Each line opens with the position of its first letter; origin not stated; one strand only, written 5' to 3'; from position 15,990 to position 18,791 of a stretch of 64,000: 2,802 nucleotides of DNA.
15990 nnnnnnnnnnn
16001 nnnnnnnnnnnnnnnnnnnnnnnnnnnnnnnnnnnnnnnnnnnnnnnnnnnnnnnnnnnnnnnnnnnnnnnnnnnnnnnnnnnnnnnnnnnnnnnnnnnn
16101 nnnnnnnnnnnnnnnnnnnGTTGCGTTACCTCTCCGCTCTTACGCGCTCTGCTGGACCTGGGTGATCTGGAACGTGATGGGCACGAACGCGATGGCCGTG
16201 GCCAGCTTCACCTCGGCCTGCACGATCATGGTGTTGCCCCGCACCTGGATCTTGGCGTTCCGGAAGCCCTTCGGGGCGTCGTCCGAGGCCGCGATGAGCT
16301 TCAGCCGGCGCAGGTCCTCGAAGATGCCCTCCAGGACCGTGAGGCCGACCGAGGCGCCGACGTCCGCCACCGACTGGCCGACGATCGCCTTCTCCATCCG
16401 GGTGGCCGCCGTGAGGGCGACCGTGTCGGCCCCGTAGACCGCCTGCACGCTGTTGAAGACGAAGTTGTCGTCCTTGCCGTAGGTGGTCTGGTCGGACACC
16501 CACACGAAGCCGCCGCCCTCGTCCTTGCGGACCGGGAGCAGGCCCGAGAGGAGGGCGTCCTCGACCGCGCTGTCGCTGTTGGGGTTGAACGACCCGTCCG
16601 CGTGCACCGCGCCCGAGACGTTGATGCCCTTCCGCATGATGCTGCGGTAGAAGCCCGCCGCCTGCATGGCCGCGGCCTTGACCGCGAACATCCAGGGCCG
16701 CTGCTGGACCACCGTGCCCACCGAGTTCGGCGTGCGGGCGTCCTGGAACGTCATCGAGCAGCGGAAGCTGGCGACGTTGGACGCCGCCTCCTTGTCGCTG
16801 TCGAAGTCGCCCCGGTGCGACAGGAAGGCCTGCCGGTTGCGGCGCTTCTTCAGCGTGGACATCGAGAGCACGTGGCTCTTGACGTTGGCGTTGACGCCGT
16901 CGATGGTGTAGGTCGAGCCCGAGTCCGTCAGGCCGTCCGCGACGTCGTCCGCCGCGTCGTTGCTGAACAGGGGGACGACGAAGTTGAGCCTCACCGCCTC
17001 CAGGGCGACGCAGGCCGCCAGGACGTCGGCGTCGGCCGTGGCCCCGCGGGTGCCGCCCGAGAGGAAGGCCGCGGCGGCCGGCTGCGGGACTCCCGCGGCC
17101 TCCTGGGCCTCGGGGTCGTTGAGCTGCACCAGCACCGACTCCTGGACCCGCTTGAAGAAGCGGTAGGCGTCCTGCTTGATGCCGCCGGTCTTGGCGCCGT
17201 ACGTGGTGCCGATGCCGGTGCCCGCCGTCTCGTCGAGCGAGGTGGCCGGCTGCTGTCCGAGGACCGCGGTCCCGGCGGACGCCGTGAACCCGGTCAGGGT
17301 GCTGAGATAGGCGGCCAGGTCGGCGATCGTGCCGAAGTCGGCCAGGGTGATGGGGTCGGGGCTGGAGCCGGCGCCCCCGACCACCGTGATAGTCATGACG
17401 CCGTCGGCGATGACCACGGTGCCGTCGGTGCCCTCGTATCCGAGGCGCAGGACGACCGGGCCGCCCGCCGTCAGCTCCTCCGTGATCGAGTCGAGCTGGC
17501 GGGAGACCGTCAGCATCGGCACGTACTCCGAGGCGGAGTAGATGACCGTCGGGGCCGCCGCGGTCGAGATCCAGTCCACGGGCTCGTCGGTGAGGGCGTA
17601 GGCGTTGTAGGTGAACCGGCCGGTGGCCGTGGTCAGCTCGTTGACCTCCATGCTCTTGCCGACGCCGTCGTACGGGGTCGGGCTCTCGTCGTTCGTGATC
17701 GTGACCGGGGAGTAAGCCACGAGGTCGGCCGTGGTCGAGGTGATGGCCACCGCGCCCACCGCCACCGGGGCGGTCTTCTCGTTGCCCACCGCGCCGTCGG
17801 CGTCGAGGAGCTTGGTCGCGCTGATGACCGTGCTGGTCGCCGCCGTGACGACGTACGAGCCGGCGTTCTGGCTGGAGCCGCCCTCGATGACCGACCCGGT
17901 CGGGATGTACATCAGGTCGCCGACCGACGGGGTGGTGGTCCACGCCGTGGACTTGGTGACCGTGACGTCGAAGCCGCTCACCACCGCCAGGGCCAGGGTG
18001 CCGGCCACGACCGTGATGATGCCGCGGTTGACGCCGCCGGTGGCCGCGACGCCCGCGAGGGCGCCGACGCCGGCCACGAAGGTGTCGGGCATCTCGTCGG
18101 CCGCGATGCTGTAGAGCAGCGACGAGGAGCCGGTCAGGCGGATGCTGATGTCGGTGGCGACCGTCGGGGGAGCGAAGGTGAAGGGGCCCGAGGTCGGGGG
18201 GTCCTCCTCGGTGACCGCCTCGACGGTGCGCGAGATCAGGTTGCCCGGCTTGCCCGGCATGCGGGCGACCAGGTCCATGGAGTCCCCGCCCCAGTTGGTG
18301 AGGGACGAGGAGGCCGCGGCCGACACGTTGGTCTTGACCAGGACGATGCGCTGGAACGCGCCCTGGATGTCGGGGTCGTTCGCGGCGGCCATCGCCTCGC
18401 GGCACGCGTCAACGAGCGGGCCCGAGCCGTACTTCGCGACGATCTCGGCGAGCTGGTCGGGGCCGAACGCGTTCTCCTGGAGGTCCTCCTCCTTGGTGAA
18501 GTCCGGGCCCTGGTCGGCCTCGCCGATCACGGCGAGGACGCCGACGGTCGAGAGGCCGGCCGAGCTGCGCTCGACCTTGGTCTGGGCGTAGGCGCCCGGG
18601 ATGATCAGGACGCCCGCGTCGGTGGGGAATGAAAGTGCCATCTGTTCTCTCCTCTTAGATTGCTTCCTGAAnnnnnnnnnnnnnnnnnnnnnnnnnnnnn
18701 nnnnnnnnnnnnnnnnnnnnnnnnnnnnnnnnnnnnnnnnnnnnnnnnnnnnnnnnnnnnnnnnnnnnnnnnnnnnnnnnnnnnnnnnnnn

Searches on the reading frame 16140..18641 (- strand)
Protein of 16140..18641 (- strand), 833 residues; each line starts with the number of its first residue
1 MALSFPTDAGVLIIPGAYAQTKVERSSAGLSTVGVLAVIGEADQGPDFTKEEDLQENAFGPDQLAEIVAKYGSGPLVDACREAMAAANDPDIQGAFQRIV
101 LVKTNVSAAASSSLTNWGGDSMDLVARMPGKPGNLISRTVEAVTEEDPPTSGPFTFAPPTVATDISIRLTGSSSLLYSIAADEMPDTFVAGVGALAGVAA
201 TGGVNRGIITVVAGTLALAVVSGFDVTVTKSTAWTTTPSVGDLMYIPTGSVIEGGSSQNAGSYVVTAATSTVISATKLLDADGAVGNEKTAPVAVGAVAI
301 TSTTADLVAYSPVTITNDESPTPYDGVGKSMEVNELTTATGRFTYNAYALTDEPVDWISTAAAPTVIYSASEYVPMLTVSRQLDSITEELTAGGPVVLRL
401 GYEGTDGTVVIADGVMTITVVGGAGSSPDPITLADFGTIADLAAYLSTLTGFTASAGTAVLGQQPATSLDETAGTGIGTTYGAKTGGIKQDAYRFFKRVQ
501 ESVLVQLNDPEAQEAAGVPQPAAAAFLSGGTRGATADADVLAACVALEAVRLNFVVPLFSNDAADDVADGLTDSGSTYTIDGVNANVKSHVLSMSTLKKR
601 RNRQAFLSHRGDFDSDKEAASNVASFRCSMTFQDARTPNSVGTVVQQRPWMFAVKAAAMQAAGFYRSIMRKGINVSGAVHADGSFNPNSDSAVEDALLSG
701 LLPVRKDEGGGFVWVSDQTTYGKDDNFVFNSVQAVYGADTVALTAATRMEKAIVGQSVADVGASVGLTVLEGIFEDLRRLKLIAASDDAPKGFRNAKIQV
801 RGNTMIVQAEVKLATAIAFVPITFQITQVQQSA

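Call 41: search_protein_families(library=phrogs, proteins=[window:16140-18641:-], max_evalue=0.001)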
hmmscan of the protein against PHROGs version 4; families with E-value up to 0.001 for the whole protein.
window:16140-18641:- (833 aa): 1 family
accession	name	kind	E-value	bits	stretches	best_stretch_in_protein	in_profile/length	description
phrog_279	-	tail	1.1e-25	91.4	2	402-832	137-488/489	tail sheath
